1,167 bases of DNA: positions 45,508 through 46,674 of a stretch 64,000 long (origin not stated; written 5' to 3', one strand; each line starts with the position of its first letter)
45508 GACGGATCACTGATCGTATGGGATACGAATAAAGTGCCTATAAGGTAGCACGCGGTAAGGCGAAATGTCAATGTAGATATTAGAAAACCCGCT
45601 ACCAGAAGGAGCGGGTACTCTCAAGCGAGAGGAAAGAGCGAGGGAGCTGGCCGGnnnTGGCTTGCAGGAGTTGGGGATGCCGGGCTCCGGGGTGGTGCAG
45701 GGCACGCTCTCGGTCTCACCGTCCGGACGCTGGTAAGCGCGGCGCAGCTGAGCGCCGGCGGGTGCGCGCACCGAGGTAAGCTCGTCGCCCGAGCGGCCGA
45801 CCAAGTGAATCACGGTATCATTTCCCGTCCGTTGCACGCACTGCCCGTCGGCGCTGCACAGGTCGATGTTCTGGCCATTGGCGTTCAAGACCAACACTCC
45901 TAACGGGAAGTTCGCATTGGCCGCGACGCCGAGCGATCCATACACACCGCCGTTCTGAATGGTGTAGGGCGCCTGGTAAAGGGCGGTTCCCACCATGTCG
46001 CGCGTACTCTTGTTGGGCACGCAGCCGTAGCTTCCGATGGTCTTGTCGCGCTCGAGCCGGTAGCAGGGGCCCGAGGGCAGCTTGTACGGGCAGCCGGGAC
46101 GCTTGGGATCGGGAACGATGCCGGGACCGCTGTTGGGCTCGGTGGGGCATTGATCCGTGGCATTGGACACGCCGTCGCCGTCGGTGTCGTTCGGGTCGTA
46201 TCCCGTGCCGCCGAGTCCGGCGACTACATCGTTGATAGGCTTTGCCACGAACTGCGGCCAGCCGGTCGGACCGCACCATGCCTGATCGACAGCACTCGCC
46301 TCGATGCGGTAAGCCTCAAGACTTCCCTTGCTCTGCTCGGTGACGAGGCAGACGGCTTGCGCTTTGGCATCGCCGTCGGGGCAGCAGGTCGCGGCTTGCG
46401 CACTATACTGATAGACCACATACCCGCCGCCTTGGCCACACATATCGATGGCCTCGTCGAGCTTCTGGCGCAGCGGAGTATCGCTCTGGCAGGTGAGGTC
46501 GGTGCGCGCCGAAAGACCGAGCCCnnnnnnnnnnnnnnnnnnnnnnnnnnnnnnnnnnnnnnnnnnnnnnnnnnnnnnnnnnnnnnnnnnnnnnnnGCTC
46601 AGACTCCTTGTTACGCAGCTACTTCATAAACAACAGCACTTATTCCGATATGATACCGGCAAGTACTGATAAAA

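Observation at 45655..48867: Three tandem paralogous lipoproteins with thrombospondin type-3 Ca-binding repeats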

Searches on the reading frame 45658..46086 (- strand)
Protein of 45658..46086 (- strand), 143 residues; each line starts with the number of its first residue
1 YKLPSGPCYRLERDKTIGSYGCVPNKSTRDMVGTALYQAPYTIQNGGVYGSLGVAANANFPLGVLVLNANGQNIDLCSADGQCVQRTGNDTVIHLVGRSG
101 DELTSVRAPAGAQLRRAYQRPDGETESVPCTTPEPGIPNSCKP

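Call 17: find_related_loci(query=A2, collection=genome_contigs, flank=10000)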
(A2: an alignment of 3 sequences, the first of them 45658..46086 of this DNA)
Query A2 (143 aa) in genome_contigs; peptide patterns used: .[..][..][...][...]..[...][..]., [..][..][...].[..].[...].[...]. (x = any residue, [..] = any of these).
61 stretches matched a pattern, but none encodes a relative of the query by tblastn (E <= 1e-3).

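Call 23: search_protein_representatives(alignment_id=A2)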
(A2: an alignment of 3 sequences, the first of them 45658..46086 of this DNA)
Query: 3 sequences, 141 profile positions. Proteins with E-value up to 0.001 (for the whole library): 8; up to 1e-10: 4; up to 1e-30: 3. The best 8 are listed.
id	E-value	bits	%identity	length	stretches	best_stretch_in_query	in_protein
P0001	1.3e-63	229.6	-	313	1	1-141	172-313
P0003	3.7e-57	208.7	-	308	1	1-140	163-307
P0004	1.1e-56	207.1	-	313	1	1-141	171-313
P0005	5.2e-19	85.1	-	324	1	1-139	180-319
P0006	1.6e-10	57.5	-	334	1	18-141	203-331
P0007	1.2e-06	45.0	-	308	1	4-129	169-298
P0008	3.9e-05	40.1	-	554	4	4-42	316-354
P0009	6.6e-05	39.3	-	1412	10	29-71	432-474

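Call 31: list_cluster_members(proteins=[P0005, P0006, P0007, P0001, P0003, P0004])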
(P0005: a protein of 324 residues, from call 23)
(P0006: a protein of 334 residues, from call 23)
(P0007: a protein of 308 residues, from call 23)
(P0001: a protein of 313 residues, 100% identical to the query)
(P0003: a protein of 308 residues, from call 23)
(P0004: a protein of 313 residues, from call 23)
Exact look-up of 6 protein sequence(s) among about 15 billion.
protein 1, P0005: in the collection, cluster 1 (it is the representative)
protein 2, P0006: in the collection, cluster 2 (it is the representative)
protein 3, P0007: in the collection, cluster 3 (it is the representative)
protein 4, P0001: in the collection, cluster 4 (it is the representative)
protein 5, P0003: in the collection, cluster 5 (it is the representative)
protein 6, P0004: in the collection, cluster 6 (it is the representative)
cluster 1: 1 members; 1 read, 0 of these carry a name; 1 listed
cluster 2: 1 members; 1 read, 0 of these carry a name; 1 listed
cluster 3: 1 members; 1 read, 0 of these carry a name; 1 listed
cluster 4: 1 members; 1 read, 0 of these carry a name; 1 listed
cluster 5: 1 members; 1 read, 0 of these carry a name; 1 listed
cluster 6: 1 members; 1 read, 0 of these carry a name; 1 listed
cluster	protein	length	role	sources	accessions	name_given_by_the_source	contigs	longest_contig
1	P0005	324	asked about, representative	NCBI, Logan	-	-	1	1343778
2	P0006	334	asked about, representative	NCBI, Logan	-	-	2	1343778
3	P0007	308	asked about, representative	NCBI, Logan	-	-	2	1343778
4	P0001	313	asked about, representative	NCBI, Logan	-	-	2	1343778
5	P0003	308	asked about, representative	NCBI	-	-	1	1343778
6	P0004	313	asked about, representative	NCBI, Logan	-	-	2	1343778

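Call 32: find_encoding_contigs(protein=P0005, flank=10000, max_places=4)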
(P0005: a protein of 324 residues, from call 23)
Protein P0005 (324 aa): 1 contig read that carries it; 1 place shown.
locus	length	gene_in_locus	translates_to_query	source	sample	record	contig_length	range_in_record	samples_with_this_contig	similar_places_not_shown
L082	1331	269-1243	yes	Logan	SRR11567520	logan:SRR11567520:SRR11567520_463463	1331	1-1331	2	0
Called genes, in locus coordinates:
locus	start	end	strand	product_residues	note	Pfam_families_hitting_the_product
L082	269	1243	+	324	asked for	-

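Call 34: find_encoding_contigs(protein=P0006, flank=10000, max_places=4)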
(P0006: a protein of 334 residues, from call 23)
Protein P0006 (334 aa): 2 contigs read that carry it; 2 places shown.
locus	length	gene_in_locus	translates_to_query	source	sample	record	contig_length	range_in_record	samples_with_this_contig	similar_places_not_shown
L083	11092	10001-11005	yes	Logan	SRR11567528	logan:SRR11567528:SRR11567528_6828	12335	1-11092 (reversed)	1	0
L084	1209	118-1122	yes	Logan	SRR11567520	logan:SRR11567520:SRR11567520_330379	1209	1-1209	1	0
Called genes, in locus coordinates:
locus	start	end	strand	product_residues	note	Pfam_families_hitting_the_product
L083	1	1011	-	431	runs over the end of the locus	PF05697:Trigger_N, PF05698:Trigger_C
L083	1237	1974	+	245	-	-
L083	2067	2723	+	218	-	PF01914:MarC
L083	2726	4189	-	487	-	PF13440:Polysacc_synt_3 (weak)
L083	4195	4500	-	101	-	-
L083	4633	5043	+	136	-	-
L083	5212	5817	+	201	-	-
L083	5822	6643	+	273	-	PF03059:NAS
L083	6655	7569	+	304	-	PF02492:cobW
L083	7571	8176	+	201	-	-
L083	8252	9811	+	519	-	PF02492:cobW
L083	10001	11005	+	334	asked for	-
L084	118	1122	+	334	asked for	-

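Call 35: find_encoding_contigs(protein=P0007, flank=10000, max_places=4)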
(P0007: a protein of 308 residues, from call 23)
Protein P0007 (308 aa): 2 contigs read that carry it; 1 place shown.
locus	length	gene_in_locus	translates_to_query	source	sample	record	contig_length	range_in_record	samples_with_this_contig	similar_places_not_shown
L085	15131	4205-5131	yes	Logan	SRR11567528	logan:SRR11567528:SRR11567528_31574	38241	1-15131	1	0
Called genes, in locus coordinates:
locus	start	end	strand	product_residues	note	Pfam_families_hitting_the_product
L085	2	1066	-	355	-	?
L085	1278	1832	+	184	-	-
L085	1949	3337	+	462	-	PF08245:Mur_ligase_M (faint), PF02875:Mur_ligase_C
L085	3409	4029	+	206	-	-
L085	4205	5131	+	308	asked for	-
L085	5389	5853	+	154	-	-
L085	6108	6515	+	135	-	-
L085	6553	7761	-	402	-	PF08245:Mur_ligase_M, PF02875:Mur_ligase_C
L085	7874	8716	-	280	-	PF03476:MOSC_N, PF03473:MOSC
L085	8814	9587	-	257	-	-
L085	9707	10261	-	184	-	PF00156:Pribosyltran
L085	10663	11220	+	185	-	-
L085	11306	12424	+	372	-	PF02646:RmuC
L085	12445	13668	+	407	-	PF07992:Pyr_redox_2, PF00070:Pyr_redox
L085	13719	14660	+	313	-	-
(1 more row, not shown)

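Call 39: find_related_loci(query=A2, collection=metagenome_contigs, flank=10000)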
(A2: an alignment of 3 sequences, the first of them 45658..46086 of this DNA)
Query A2 (143 aa) in metagenome_contigs; peptide patterns used: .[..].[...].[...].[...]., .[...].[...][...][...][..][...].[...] (x = any residue, [..] = any of these).
350 stretches matched a pattern, but none encodes a relative of the query by tblastn (E <= 1e-3).

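Call 45: search_protein_families(library=pfam, proteins=[P0005, P0006, P0007], max_evalue=0.1)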
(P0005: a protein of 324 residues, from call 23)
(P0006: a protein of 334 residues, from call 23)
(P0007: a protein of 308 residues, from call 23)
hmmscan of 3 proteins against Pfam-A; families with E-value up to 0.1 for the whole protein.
P0005 (324 aa): 1 family
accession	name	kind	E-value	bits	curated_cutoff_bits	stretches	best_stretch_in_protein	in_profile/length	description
PF13622.12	4HBT_3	-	0.068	13.9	24.3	0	280-312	52-79/83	Acyl-CoA thioesterase N-terminal domain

P0006 (334 aa): 1 family
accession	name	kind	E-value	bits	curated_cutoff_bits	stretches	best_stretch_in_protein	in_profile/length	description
PF02412.23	TSP_3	-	0.0023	18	25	0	155-171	15-31/36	Thrombospondin type 3 repeat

P0007 (308 aa): 0 families

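Call 60: search_solved_structures(query=A5, max_evalue=10)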
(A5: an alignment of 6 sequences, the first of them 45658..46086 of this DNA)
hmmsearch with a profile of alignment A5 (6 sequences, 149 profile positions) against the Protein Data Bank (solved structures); distinct sequences matched with E-value up to 10: 1.
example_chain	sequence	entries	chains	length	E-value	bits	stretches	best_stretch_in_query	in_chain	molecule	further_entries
4q53_A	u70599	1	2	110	0.28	14.4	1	21-71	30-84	Uncharacterized protein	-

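Call 65: predict_structure(alignment_id=A5)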
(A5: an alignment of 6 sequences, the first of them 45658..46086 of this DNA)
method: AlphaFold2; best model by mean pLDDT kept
length: 143 residues; sequences in the alignment: 6
mean_pLDDT: 88.5   pTM: 0.83
mean pLDDT of the five models: 88.5, 88.2, 84.5, 83.3, 45.5
residues with pLDDT >= 90: 72; 70-90: 67; 50-70: 4; < 50: 0
segments of 3 or more residues with pLDDT < 50: none
pLDDT, mean of each block of 10 residues (from residue 1): 82 85 89 89 75 80 93 94 93 90 94 93 91 90 90
secondary structure, 60 per line:
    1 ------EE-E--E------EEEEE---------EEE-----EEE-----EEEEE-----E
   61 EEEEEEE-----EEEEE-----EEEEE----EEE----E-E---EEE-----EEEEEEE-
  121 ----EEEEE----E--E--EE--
elements in order: E20-24 E34-36 E42-44 E50-54 E60-67 E73-77 E83-87 E92-94 E105-107 E113-119 E125-129

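Call 67: fold_search(model_id=the predicted structure, library=pdb)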
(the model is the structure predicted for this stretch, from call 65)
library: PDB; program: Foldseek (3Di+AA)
matches with E <= 10: 465; with E <= 0.001: 0
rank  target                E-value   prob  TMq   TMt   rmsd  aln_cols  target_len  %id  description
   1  1eth_A                2.5e-01  0.06  0.13  0.06  16.1       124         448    8  TRIACYLGLYCEROL LIPASE/COLIPASE COMPLEX (released 1996-12-07)
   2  8df2_B                4.4e-01  0.04  0.13  0.06  14.8       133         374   13  The structure of the 'ALT' construct of the Amuc_1438 glycopeptidase (released 2022-08-31)
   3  3c7n_A                4.7e-01  0.09  0.20  0.06  13.1       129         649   13  Structure of the Hsp110:Hsc70 Nucleotide Exchange Complex (released 2008-05-27)
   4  2qxl_B                4.9e-01  0.09  0.20  0.06  13.0       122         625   11  Crystal Structure Analysis of Sse1, a yeast Hsp110 (released 2007-10-23)
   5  7zt8_D                5.2e-01  0.04  0.17  0.14  16.2       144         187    7  Structure of E8 TCR in complex in human MR1 bound to 3FBA (released 2023-06-28)
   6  8df2_C                5.8e-01  0.05  0.14  0.08  11.2       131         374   11  The structure of the 'ALT' construct of the Amuc_1438 glycopeptidase (released 2022-08-31)
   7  8df2_A                5.8e-01  0.04  0.12  0.06  14.8       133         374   13  The structure of the 'ALT' construct of the Amuc_1438 glycopeptidase (released 2022-08-31)
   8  7ukj_C                6.1e-01  0.04  0.14  0.05  16.4       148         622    9  In situ cryo-EM structure of bacteriophage Sf6 portal:gp7 complex at 2.7A resolution (released 2022-12-21)
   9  9jg6_U                6.4e-01  0.12  0.23  0.22  11.7       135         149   12  The tail-complex structure of phage P22 (released 2025-02-26)
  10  6om1_B                6.4e-01  0.08  0.17  0.09   8.5        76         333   22  Crystal structure of an atypical integrin (released 2019-12-11)
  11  9flu_A                6.7e-01  0.05  0.16  0.09  18.2       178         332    8  CryoEM structure of the fragment-1 (3402-3733) in the grappling hook protein A (GhpA) in the bacterium Aureispira sp.  (released 2024-10-16)
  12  3d2e_A                7.5e-01  0.08  0.20  0.07  13.0       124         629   11  Crystal structure of a complex of Sse1p and Hsp70, Selenomethionine-labeled crystals (released 2008-06-17)
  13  2vnl                  8.3e-01  0.08  0.22  0.22  12.4       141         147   10  MUTANT Y108Wdel OF THE HEADBINDING DOMAIN OF PHAGE P22 TAILSPIKE C- TERMINally fused to ISOLEUCINE ZIPPER pIIGCN4 (chime (released 2009-02-10)
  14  4bed_B                8.3e-01  0.05  0.17  0.03  11.4       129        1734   12  Keyhole limpet hemocyanin (KLH): 9A cryoEM structure and molecular model of the KLH1 didecamer reveal the interfaces a (released 2013-12-25)
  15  4knc_B                9.2e-01  0.08  0.22  0.10  14.0       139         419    8  Structural and functional characterization of Pseudomonas aeruginosa AlgX (released 2013-06-26)
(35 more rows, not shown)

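Call 69: fold_search(model_id=the predicted structure, library=viral)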
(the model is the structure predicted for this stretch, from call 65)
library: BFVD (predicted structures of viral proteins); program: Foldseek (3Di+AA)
matches with E <= 10: 370; with E <= 0.001: 0
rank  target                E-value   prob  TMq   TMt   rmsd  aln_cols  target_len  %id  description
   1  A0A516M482            1.4e-01  0.14  0.25  0.11  13.3       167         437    9  (no name in the UniProt tables at hand)
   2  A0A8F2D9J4            2.8e-01  0.14  0.23  0.24   9.8       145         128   13  Uncharacterized protein [Gordonia phage VanLee]
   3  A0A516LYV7            3.9e-01  0.03  0.15  0.08  22.2       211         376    9  (no name in the UniProt tables at hand)
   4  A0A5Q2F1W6            4.3e-01  0.03  0.14  0.09  24.6       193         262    9  Uncharacterized protein [Serratia phage JS26]
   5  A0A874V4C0            5.0e-01  0.07  0.20  0.19  15.6       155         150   12  (no name in the UniProt tables at hand)
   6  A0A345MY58            5.3e-01  0.05  0.20  0.07  31.3       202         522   11  Uncharacterized protein [Cressdnaviricota sp.]
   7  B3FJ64                5.9e-01  0.13  0.16  0.08  10.3        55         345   14  Uncharacterized protein [Pseudomonas phage 201phi2-1]
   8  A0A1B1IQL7            5.9e-01  0.03  0.16  0.10  15.2       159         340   12  (no name in the UniProt tables at hand)
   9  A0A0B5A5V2            6.2e-01  0.09  0.24  0.06  18.5       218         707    6  (no name in the UniProt tables at hand)
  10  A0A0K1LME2            7.7e-01  0.11  0.14  0.25   9.8        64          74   14  (no name in the UniProt tables at hand)
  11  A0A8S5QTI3            7.7e-01  0.04  0.15  0.19  15.2       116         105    9  Uncharacterized protein [Podoviridae sp. ctKS020]
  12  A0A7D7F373            7.7e-01  0.01  0.12  0.09  14.6       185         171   12  (no name in the UniProt tables at hand)
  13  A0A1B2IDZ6            8.5e-01  0.14  0.18  0.09  11.8        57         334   16  Uncharacterized protein [Erwinia phage vB_EamM_Kwan]
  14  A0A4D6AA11            8.5e-01  0.09  0.23  0.05  15.2       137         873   10  (no name in the UniProt tables at hand)
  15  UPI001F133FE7         9.0e-01  0.13  0.23  0.06   6.8        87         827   11  (no name look-up for this kind of identifier)
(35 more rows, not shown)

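Call 84: search_protein_families(library=padloc, proteins=[P0005, P0006, P0007], max_evalue=0.1)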
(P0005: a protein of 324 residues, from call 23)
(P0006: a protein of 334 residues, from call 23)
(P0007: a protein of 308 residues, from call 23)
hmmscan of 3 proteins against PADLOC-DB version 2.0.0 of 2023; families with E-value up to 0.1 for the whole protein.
P0005 (324 aa): 0 families

P0006 (334 aa): 0 families

P0007 (308 aa): 0 families

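Call 107: search_protein_families(library=phrogs, proteins=[P0005, P0006, P0007], max_evalue=0.01)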
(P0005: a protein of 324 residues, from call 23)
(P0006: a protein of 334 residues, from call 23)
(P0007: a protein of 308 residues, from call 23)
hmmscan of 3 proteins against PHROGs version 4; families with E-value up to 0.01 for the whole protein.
P0005 (324 aa): 0 families

P0006 (334 aa): 0 families

P0007 (308 aa): 0 families

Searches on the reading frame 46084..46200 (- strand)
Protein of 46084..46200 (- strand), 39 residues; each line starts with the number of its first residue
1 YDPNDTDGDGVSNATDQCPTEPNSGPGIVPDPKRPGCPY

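Call 101: search_solved_structures(query=A10, max_evalue=1)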
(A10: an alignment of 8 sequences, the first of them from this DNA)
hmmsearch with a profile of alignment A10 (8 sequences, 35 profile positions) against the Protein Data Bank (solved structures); distinct sequences matched with E-value up to 1: 4.
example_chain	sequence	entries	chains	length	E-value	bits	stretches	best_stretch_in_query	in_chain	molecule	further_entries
5wtl_A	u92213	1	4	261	1e-21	79.8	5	2-34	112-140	OmpA family protein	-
1f2g_A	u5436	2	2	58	0.0068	19.5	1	2-21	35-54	FERREDOXIN II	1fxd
8fns_A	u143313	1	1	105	0.1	15.7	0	4-14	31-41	EF-hand domain-containing protein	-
6mi5_X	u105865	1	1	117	0.18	15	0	4-14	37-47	Lanmodulin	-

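Call 102: search_protein_families(library=pfam, alignment_id=A10, max_evalue=1)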
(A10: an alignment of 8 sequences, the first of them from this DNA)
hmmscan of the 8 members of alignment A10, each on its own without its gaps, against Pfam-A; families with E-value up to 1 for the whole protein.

A. member 1, seq(39 aa): 2 families
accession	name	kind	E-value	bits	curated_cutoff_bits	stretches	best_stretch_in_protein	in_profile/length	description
PF02412.23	TSP_3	-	5e-06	26.5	25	1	4-24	14-34/36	Thrombospondin type 3 repeat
PF24013.1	DUF7327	-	0.0072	16.7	27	1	1-24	61-84/85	Family of unknown function (DUF7327)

B. families by the number of members that match (of 8 scanned): 2 families
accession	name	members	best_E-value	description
PF02412.23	TSP_3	8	5e-06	Thrombospondin type 3 repeat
PF24013.1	DUF7327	1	0.0072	Family of unknown function (DUF7327)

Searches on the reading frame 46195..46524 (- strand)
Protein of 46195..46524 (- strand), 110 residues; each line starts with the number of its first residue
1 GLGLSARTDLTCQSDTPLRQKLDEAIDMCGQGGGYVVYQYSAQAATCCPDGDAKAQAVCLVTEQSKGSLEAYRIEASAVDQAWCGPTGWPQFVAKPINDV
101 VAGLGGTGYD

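Call 85: search_solved_structures(query=A7, max_evalue=10)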
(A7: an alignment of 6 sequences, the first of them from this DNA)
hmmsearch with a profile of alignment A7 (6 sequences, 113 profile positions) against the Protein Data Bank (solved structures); distinct sequences matched with E-value up to 10: 3.
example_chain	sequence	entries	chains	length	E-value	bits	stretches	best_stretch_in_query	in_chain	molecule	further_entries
8w2s_A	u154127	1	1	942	0.097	15.6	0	6-55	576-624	HNH nuclease domain-containing protein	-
1olz_A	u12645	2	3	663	0.83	12.6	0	37-88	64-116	SEMAPHORIN 4D | Semaphorin-4D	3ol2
1ldl_A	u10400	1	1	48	1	12.4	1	31-62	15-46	LOW-DENSITY LIPOPROTEIN RECEPTOR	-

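Call 92: find_related_loci(query=A9, collection=metagenome_contigs, flank=8000)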
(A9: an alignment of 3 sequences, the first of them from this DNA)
Query A9 (92 aa) in metagenome_contigs; peptide patterns used: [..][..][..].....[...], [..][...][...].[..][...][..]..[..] (x = any residue, [..] = any of these).
129 stretches matched a pattern, but none encodes a relative of the query by tblastn (E <= 1e-3).
